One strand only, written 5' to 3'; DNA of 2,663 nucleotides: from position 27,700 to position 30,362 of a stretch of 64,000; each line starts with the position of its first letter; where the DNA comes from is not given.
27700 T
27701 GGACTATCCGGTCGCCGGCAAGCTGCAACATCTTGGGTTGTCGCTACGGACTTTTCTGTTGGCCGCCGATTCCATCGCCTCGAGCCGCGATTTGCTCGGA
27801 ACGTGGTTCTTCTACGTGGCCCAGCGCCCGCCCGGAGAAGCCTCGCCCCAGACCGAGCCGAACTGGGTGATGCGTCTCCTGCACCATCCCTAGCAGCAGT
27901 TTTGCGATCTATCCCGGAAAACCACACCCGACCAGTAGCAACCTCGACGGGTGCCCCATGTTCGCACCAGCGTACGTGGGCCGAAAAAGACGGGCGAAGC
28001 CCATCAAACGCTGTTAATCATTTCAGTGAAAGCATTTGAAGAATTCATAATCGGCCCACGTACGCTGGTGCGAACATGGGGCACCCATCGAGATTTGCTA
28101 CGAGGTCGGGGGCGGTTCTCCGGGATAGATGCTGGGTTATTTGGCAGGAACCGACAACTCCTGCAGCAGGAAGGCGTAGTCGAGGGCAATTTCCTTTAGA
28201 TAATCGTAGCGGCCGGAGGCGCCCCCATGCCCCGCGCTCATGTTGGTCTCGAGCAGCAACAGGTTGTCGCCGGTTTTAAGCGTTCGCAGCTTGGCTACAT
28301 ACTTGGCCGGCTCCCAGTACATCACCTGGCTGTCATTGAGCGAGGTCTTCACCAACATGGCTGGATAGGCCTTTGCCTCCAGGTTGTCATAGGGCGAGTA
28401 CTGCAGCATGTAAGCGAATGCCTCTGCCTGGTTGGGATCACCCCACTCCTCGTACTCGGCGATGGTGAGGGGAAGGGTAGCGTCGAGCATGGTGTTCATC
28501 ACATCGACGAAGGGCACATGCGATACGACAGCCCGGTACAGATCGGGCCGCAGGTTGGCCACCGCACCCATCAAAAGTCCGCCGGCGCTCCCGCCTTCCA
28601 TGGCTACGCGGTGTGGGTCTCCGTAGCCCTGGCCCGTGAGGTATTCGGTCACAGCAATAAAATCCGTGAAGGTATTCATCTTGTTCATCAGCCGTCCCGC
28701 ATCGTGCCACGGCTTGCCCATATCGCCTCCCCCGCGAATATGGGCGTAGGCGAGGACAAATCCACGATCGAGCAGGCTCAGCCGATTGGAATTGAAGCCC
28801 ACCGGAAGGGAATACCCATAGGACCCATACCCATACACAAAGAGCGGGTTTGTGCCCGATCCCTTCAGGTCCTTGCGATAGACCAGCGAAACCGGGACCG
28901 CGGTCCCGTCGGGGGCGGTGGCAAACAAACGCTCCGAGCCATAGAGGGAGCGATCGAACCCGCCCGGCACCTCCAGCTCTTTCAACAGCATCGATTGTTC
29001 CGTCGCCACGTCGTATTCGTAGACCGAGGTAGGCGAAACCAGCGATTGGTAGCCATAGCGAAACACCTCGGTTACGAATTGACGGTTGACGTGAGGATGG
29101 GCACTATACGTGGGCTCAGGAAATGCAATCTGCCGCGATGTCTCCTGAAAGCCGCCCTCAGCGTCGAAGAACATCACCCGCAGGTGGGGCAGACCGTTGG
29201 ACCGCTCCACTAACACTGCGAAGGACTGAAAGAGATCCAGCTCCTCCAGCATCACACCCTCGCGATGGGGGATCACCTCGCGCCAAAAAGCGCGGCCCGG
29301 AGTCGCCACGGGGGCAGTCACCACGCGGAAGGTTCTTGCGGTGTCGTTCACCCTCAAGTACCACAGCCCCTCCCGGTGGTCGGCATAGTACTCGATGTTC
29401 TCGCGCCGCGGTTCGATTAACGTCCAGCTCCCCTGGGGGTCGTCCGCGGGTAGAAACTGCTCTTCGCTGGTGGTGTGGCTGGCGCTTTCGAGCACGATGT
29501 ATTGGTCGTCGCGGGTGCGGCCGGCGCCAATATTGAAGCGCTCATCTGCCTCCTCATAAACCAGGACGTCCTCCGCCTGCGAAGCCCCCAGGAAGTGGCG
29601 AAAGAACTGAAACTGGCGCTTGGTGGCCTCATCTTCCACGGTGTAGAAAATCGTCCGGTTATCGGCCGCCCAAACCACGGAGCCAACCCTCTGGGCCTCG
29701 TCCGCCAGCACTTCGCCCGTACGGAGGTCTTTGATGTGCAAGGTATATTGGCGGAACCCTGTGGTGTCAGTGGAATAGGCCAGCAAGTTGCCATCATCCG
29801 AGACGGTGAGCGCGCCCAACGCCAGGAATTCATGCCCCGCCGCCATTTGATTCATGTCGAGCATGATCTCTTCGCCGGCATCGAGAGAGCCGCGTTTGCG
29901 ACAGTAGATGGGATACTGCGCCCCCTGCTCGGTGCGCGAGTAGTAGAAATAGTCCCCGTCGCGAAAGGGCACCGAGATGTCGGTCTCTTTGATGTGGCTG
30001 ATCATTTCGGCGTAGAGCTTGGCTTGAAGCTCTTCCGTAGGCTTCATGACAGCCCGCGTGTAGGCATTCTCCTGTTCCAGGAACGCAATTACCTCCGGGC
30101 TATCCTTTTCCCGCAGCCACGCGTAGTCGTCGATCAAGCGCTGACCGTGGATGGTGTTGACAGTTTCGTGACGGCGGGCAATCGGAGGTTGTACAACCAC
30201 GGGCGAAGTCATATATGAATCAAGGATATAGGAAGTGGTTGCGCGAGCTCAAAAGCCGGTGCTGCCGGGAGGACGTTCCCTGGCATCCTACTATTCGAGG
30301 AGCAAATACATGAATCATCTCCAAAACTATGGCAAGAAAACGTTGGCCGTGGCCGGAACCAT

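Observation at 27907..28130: Family-1 long-stem palindromic intergenic elements: 4 full copies plus 1 solo arm in 64 kb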

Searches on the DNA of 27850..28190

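Call 67: search_rna_families(source=window, start=27850, end=28190, threshold=evalue, max_evalue=1)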
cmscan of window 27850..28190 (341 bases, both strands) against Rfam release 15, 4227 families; matches with E-value up to 1: 3.
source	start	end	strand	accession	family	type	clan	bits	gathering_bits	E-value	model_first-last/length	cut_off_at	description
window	27944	28091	-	RF00721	MIR475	Gene; miRNA;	-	35.5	70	3.9e-05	1-128/128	no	MIR475 microRNA precursor family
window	27940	28095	-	RF02518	mir-2494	Gene; miRNA;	-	26.4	140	0.0068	1-113/113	no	mir-2494 microRNA precursor family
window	27978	28057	-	RF00108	SNORD116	Gene; snRNA; snoRNA; CD-box;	-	21.7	35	0.17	1-92/92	no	Small nucleolar RNA SNORD116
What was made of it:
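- On Rfam RNA families: The E-value search gives only sub-threshold hits to eukaryotic miRNA and snoRNA models (call 67).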

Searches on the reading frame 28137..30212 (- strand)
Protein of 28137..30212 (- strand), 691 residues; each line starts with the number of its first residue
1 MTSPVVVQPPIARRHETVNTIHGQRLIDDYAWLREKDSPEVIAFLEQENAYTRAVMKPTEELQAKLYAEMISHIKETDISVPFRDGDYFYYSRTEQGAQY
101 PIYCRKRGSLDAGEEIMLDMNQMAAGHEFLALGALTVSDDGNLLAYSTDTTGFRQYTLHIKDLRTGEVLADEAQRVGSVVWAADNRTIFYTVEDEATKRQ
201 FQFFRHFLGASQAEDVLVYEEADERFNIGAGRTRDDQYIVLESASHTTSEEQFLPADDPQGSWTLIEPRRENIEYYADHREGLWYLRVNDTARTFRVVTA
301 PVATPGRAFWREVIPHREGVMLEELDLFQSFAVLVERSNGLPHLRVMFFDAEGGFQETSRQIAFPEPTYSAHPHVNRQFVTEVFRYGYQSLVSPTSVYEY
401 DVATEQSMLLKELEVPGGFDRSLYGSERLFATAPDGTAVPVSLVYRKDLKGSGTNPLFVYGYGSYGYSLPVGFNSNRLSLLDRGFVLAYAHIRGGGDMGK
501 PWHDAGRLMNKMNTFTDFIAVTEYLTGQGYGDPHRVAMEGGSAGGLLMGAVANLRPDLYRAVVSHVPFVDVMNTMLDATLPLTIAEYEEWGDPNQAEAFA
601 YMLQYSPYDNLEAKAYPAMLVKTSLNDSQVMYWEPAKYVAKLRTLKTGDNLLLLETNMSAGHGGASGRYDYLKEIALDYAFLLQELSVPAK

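Call 53: search_protein_families(library=pfam, proteins=[window:28137-30212:-], max_evalue=0.00001)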
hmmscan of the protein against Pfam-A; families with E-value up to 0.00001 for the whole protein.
window:28137-30212:- (691 aa): 3 families
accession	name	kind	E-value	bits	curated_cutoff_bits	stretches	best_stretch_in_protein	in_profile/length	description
PF02897.21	Peptidase_S9_N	-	6.5e-111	371.5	24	1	9-411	1-412/414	Prolyl oligopeptidase, N-terminal beta-propeller domain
PF00326.27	Peptidase_S9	-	2.1e-64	217.3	22.6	1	474-686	4-210/213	Prolyl oligopeptidase family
PF02129.25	Peptidase_S15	-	4.6e-06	27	23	0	477-573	44-134/262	X-Pro dipeptidyl-peptidase (S15 family)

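Call 54: find_homologous_proteins(query=window:28137-30212:-, max_evalue=1e-100)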
Query window:28137-30212:- (691 aa): 7997 proteins with E <= 1e-100 among 8000 candidates; the best 120 are listed.
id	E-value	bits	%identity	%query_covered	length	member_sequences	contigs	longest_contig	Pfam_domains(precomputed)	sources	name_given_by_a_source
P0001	0.0e+0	1589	100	100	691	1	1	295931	PF02129.25,PF00326.28,PF02897.22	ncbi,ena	-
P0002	0.0e+0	1534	96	100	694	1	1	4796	PF00326.28,PF02897.22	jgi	jgi:oligopeptidase B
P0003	0.0e+0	1440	90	100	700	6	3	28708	PF02129.25,PF00326.28,PF02897.22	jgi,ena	-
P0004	0.0e+0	1416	88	100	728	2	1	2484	PF02129.25,PF00326.28,PF02897.22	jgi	jgi:oligopeptidase B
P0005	0.0e+0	1413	89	99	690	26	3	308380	PF02129.25,PF00326.28,PF02897.22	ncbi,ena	-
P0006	0.0e+0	1407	88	99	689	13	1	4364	PF00326.28,PF02897.22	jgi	jgi:oligopeptidase B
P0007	0.0e+0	1407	88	99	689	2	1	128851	PF02129.25,PF00326.28,PF02897.22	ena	-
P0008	0.0e+0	1406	88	99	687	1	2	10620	PF00326.28,PF02897.22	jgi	jgi:oligopeptidase B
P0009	0.0e+0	1405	88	99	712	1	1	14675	PF00326.28,PF02897.22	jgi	jgi:oligopeptidase B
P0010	0.0e+0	1405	88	99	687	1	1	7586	PF00326.28,PF02897.22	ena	-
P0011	0.0e+0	1396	87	99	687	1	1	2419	PF00326.28,PF02897.22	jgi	jgi:oligopeptidase B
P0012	0.0e+0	1394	87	99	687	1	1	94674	PF00326.28,PF02897.22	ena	-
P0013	0.0e+0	1394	87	99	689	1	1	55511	PF00326.28,PF02897.22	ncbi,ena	-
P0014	0.0e+0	1394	87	99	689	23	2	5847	PF00326.28,PF02897.22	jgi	jgi:oligopeptidase B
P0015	0.0e+0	1391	86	99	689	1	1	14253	PF00326.28,PF02897.22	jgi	jgi:oligopeptidase B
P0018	0.0e+0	1388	88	99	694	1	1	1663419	PF02129.25,PF00326.28,PF02897.22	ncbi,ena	-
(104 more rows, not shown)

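Call 55: find_encoding_contigs(protein=P0001, flank=10000, max_places=2)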
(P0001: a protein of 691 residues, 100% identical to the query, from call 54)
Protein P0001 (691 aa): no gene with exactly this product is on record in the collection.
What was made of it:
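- Tried and rejected: A look-up by exact protein found no record (call 55), so the rest of the genome, including its RAYT locus, could not be read.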

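Call 56: find_encoding_contigs(protein=P0002, flank=4000, max_places=2)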
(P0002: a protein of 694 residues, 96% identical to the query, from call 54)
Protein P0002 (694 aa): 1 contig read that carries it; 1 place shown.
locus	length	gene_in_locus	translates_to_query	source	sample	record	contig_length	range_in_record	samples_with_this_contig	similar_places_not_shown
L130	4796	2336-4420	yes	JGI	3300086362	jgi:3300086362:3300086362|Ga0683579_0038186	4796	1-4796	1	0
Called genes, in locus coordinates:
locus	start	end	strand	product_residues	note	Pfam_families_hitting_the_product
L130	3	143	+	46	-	?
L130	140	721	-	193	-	PF04011:LemA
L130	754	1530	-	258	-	PF04536:TPM_phosphatase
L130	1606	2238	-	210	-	PF03713:DUF305 (faint), PF13628:DUF4142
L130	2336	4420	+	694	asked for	PF02897:Peptidase_S9_N, PF00326:Peptidase_S9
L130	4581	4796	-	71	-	?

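Call 57: find_encoding_contigs(protein=P0003, flank=4000, max_places=3)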
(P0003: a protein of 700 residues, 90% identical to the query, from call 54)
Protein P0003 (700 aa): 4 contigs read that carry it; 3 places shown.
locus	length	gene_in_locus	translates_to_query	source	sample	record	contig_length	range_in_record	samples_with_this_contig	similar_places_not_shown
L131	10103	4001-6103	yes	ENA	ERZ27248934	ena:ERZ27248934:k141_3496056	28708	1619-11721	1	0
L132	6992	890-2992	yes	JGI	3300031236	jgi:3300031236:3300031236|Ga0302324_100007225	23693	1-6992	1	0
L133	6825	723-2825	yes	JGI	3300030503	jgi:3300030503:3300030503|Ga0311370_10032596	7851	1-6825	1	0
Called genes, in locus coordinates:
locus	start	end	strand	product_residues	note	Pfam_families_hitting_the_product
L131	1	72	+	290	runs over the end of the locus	PF02629:CoA_binding, PF13607:Succ_CoA_lig, PF00549:Ligase_CoA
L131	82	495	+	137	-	PF00334:NDK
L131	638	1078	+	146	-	PF13581:HATPase_c_2, PF02518:HATPase_c (weak)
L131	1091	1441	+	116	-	PF01740:STAS, PF13466:STAS_2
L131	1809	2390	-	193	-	PF04011:LemA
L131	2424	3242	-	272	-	PF04536:TPM_phosphatase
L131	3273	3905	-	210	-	PF03713:DUF305 (faint), PF13628:DUF4142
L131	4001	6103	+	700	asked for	PF02897:Peptidase_S9_N, PF02129:Peptidase_S15 (faint), PF00326:Peptidase_S9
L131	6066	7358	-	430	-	-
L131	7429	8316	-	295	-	PF12779:WXXGXW (weak)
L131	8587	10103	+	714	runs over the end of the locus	-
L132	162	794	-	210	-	PF03713:DUF305 (faint), PF13628:DUF4142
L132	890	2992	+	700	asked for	PF02897:Peptidase_S9_N, PF02129:Peptidase_S15 (faint), PF00326:Peptidase_S9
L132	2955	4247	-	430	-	-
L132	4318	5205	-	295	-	PF12779:WXXGXW (weak)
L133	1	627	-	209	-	?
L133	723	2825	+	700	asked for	PF02897:Peptidase_S9_N, PF02129:Peptidase_S15 (faint), PF00326:Peptidase_S9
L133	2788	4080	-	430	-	-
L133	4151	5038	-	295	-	PF12779:WXXGXW (weak)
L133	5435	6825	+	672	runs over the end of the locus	-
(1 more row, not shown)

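Call 58: find_encoding_contigs(protein=P0005, flank=4000, max_places=3)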
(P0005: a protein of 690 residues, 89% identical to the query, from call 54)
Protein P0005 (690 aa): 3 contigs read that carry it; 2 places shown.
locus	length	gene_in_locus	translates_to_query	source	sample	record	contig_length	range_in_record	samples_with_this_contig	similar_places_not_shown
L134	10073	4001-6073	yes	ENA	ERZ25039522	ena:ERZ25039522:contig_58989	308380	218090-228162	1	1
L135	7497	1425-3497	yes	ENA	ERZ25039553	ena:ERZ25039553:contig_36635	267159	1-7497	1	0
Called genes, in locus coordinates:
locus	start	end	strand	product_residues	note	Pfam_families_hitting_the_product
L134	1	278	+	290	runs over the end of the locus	PF02629:CoA_binding, PF13607:Succ_CoA_lig, PF00549:Ligase_CoA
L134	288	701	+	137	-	PF00334:NDK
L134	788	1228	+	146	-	PF13581:HATPase_c_2, PF02518:HATPase_c (weak)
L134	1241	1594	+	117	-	PF01740:STAS, PF13466:STAS_2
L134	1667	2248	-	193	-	PF04011:LemA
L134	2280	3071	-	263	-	PF04536:TPM_phosphatase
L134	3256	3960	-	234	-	PF03713:DUF305 (faint), PF13628:DUF4142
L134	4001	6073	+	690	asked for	PF02897:Peptidase_S9_N, PF02129:Peptidase_S15 (faint), PF00326:Peptidase_S9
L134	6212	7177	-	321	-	-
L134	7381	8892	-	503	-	PF01935:DUF87, PF05872:HerA_C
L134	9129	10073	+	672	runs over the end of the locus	-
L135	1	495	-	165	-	?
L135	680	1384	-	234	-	PF03713:DUF305 (faint), PF13628:DUF4142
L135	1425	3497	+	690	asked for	PF02897:Peptidase_S9_N, PF02129:Peptidase_S15 (faint), PF00326:Peptidase_S9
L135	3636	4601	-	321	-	-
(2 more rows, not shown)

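Call 70: find_encoding_contigs(protein=P0018, flank=3000, max_places=2)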
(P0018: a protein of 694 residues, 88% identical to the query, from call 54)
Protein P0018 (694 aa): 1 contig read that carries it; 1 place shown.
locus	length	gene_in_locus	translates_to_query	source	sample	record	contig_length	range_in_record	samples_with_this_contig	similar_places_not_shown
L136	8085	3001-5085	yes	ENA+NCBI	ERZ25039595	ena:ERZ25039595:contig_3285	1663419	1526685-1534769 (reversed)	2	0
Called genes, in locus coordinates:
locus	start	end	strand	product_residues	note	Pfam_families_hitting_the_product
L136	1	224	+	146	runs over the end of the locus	PF13581:HATPase_c_2, PF02518:HATPase_c (weak)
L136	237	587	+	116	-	PF01740:STAS, PF13466:STAS_2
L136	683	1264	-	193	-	PF04011:LemA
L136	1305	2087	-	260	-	PF04536:TPM_phosphatase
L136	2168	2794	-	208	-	PF03713:DUF305 (faint), PF13628:DUF4142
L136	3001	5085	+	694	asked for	PF02129:Peptidase_S15 (faint), PF02897:Peptidase_S9_N, PF00326:Peptidase_S9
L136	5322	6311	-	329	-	-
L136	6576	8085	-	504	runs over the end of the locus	PF01580:FtsK_SpoIIIE (faint), PF01935:DUF87 (weak), PF05872:HerA_C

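Call 71: find_encoding_contigs(protein=P0007, flank=3000, max_places=2)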
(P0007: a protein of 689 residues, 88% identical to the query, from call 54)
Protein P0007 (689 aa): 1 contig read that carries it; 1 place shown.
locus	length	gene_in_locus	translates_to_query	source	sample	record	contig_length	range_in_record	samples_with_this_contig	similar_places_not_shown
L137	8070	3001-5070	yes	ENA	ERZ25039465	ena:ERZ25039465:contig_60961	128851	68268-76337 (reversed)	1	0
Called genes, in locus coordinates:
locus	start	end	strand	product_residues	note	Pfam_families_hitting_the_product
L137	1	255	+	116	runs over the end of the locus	PF01740:STAS, PF13466:STAS_2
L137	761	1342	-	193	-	PF04011:LemA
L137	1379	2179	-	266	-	PF04536:TPM_phosphatase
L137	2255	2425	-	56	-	PF13628:DUF4142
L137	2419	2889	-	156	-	PF13628:DUF4142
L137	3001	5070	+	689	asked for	PF02897:Peptidase_S9_N, PF02129:Peptidase_S15 (faint), PF00326:Peptidase_S9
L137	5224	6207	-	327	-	-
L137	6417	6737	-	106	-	PF05872:HerA_C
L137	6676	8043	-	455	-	PF01580:FtsK_SpoIIIE (faint), PF01935:DUF87 (weak), PF05872:HerA_C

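Call 72: find_encoding_contigs(protein=P0004, flank=3000, max_places=2)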
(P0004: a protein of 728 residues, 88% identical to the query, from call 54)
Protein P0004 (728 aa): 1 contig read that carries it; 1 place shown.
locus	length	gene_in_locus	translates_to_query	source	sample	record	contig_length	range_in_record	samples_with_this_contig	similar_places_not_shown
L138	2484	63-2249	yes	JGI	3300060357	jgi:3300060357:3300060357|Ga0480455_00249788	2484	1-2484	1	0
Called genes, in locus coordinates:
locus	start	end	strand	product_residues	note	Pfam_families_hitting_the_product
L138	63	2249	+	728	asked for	PF02897:Peptidase_S9_N, PF02129:Peptidase_S15 (faint), PF00326:Peptidase_S9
